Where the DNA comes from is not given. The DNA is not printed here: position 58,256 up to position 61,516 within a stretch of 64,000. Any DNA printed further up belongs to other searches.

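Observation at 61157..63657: C-terminal HNH module of the MutS-HNH gene displaced by a 2.1-kb insertion that brings its own replacement HNH end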

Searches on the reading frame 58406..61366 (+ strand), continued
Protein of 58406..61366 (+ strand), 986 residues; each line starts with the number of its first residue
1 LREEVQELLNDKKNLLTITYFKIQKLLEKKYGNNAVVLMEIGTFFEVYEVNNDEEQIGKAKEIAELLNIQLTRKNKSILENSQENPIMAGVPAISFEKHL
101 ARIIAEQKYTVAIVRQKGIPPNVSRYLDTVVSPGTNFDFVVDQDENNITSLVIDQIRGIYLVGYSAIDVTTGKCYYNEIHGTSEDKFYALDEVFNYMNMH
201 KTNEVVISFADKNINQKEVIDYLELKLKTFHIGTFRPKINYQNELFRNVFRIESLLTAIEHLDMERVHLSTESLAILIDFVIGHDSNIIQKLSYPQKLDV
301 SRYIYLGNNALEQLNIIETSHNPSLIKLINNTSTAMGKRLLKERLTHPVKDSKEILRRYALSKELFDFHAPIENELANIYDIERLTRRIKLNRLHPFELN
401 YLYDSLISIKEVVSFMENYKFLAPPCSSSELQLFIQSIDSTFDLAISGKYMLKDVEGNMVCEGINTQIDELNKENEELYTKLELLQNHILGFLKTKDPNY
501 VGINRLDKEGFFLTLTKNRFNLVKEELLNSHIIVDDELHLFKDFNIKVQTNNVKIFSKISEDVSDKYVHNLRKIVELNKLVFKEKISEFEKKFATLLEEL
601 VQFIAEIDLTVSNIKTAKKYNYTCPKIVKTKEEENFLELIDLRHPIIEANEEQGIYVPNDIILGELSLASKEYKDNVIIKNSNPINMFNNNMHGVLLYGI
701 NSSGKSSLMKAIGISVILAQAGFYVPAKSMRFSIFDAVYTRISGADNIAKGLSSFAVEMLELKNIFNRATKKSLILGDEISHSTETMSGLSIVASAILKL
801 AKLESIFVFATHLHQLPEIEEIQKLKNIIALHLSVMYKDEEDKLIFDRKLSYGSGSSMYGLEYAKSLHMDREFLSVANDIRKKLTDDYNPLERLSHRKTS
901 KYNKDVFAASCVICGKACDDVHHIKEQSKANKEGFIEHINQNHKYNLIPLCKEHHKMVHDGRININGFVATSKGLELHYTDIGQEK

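Call 31: find_encoding_contigs(protein=P0131, flank=10000, max_places=5)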
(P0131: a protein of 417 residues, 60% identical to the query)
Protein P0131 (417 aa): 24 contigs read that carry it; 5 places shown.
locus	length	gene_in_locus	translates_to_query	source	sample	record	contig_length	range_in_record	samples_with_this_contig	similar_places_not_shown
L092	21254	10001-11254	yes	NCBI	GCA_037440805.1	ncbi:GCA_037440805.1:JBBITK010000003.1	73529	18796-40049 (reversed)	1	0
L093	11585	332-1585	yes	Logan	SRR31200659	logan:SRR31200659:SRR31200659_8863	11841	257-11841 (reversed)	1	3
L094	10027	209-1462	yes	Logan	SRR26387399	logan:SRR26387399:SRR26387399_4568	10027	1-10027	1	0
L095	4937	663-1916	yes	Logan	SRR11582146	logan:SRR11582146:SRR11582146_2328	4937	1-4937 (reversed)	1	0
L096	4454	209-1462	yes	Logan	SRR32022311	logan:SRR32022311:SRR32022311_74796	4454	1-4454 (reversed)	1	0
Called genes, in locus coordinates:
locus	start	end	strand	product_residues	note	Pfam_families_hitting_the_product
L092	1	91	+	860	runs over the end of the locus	PF14501:HATPase_c_5 (faint), PF00672:HAMP, PF02518:HATPase_c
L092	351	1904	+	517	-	PF00682:HMGL-like, PF22617:HCS_D2, PF08502:LeuA_dimer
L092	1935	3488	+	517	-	PF00520:Ion_trans, PF07885:Ion_trans_2, PF02254:TrkA_N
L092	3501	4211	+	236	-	PF02254:TrkA_N, PF02080:TrkA_C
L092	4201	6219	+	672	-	PF07556:DUF1538, PF00543:P-II (weak)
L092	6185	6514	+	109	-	PF00085:Thioredoxin, PF13098:Thioredoxin_2 (faint)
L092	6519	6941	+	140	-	PF14376:Haem_bd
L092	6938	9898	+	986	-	PF01624:MutS_I, PF05192:MutS_III, PF00488:MutS_V, PF06147:DUF968 (weak)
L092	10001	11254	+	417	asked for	PF00589:Phage_integrase, PF09851:SHOCT (weak)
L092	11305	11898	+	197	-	-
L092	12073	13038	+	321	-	PF01076:Mob_Pre (weak)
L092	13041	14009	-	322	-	PF08401:ArdcN, PF18818:MPTase-PolyVal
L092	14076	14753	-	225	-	PF01863:YgjP-like, PF10263:SprT-like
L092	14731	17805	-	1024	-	PF04313:HSDR_N, PF04851:ResIII, PF18766:SWI2_SNF2, PF22679:T1R_D3-like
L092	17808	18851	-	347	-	PF16263:DUF4917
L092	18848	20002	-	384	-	PF01420:Methylase_S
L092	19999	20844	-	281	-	PF02498:Bro-N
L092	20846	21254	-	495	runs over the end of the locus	PF12161:HsdM_N, PF02384:N6_Mtase, PF01170:UPF0020, PF05175:MTS (weak), PF07669:Eco57I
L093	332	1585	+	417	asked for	PF00589:Phage_integrase, PF09851:SHOCT (weak)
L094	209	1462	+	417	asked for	PF00589:Phage_integrase, PF09851:SHOCT (weak)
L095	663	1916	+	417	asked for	PF00589:Phage_integrase, PF09851:SHOCT (weak)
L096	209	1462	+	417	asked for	PF00589:Phage_integrase, PF09851:SHOCT (weak)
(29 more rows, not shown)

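Call 46: find_encoding_contigs(protein=P0122, flank=10000, max_places=2)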
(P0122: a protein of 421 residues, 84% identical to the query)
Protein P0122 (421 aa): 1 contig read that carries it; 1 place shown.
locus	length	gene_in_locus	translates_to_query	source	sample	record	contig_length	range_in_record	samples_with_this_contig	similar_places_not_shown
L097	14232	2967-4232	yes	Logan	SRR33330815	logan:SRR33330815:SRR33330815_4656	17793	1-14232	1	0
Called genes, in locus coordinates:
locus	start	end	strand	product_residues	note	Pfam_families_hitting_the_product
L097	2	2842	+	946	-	?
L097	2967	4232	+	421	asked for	PF00589:Phage_integrase (weak)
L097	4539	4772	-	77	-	-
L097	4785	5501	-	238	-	-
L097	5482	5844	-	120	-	-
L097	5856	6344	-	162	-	-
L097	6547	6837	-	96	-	-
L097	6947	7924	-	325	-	-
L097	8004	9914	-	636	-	PF01580:FtsK_SpoIIIE (weak)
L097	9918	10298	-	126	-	-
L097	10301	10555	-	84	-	-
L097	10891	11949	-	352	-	-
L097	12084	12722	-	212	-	-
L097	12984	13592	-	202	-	-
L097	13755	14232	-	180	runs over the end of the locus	-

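Call 47: find_encoding_contigs(protein=P0126, flank=10000, max_places=2)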
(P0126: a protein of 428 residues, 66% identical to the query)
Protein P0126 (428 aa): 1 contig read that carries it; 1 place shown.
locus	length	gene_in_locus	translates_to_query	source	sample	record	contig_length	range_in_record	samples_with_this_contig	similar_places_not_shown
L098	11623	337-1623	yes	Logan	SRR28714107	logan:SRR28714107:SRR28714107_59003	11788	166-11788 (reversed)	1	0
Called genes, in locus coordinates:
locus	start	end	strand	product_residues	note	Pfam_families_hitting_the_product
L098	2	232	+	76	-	?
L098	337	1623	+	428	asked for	PF00589:Phage_integrase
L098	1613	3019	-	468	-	-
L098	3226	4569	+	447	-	-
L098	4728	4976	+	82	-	-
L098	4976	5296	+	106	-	-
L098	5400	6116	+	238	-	-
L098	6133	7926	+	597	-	-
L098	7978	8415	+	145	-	-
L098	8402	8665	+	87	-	-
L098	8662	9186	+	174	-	PF07275:ArdA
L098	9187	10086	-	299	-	PF07885:Ion_trans_2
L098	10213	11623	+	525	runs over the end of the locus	?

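Call 48: find_encoding_contigs(protein=P0137, flank=10000, max_places=3)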
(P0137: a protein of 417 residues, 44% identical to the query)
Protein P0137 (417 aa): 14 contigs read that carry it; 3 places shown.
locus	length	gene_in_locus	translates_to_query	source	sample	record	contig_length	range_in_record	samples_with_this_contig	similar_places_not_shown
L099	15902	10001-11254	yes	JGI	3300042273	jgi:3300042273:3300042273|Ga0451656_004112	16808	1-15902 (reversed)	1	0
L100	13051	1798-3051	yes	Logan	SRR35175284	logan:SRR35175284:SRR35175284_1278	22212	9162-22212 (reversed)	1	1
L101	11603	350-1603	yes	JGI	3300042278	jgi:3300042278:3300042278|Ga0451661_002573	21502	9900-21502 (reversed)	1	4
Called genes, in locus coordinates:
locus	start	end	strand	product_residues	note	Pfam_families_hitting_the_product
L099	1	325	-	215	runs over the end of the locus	PF06035:Peptidase_C93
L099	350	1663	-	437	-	PF07690:MFS_1, PF00083:Sugar_tr (weak), PF07690:MFS_1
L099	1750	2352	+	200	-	PF01725:Ham1p_like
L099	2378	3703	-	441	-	PF13726:Na_H_antiport_2, PF03553:Na_H_antiporter, PF06808:DctM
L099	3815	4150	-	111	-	-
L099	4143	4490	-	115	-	-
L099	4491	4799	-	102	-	-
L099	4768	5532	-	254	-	PF03807:F420_oxidored, PF14748:P5CR_dimer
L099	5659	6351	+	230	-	PF13525:YfiO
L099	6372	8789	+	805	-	PF02190:LON_substr_bdg, PF00004:AAA, PF07724:AAA_2 (faint), PF07728:AAA_5, PF22667:Lon_lid, PF05362:Lon_C, PF13541:ChlI (weak)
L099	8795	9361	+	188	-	-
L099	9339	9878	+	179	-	PF08551:DUF1751 (weak), PF01694:Rhomboid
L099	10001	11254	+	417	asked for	PF00589:Phage_integrase, PF09851:SHOCT (weak)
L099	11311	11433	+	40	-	-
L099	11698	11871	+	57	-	-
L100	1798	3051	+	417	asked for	PF00589:Phage_integrase, PF09851:SHOCT (weak)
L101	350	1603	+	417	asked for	PF00589:Phage_integrase, PF09851:SHOCT (weak)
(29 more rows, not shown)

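Call 54: find_related_loci(query=A5, collection=metagenome_contigs, flank=10000)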
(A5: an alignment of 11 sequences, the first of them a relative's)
Query A5 (415 aa) in metagenome_contigs; peptide patterns used: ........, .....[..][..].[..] (x = any residue, [..] = any of these).
171 stretches matched a pattern; 12 encode a relative of the query (tblastn E <= 1e-3); 12 distinct loci.
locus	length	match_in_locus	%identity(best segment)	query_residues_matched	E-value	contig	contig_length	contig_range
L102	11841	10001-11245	100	1-415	0e+0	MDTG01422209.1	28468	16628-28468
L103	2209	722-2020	37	6-415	2e-97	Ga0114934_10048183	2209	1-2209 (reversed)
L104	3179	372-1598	37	1-407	7e-80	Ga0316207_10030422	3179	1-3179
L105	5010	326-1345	39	6-348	5e-74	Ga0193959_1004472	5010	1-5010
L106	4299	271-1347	34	7-368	3e-62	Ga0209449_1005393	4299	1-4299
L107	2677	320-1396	37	7-367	1e-62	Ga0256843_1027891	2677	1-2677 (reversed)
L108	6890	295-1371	34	7-368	3e-62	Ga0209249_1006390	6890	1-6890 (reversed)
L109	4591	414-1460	35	1-352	1e-59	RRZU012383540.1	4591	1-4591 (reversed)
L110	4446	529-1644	36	7-379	9e-59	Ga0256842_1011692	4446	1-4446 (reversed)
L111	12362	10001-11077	36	7-367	2e-58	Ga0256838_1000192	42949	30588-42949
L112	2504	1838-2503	38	7-236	1e-35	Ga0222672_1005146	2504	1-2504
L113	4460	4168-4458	47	11-107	5e-25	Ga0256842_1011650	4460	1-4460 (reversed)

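Call 57: search_protein_families(library=ncbifam, proteins=[window:58406-61366:+, L012:13086-14333:+], max_evalue=0.01)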
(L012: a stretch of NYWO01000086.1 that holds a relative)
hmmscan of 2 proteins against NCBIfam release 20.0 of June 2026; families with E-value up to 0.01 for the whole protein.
window:58406-61366:+ (986 aa): 4 families
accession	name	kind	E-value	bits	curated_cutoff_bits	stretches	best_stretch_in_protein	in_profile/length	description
NF003810.1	PRK05399.1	equivalog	2e-112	377.3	480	1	29-882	12-790/793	DNA mismatch repair protein MutS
TIGR01070.1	mutS1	equivalog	7.3e-86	289.2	641.7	2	683-891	584-788/840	DNA mismatch repair protein MutS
NF052383.1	ATPase_KamC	equivalog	1.8e-33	116.1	300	2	695-826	310-440/508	lysine 5,6-aminomutase reactivase ATPase KamC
TIGR01069.2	mutS2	equivalog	2.7e-32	112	400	1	585-898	252-528/790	endonuclease MutS2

L012:13086-14333:+ (415 aa): 0 families

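Call 58: search_protein_families(library=phrogs, proteins=[L012:13086-14333:+], max_evalue=0.01)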
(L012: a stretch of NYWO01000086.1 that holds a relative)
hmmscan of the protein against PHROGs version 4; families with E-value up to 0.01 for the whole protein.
L012:13086-14333:+ (415 aa): 4 families
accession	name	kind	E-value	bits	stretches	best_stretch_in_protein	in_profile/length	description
phrog_1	-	integration and excision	6.7e-26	92.7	1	8-380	112-469/611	integrase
phrog_216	-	integration and excision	5.8e-08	33.2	1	148-369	25-247/301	integrase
phrog_2700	-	unknown function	0.00072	20.1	1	358-414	265-328/331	-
phrog_17497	-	unknown function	0.0051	17.9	0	303-381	53-131/133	-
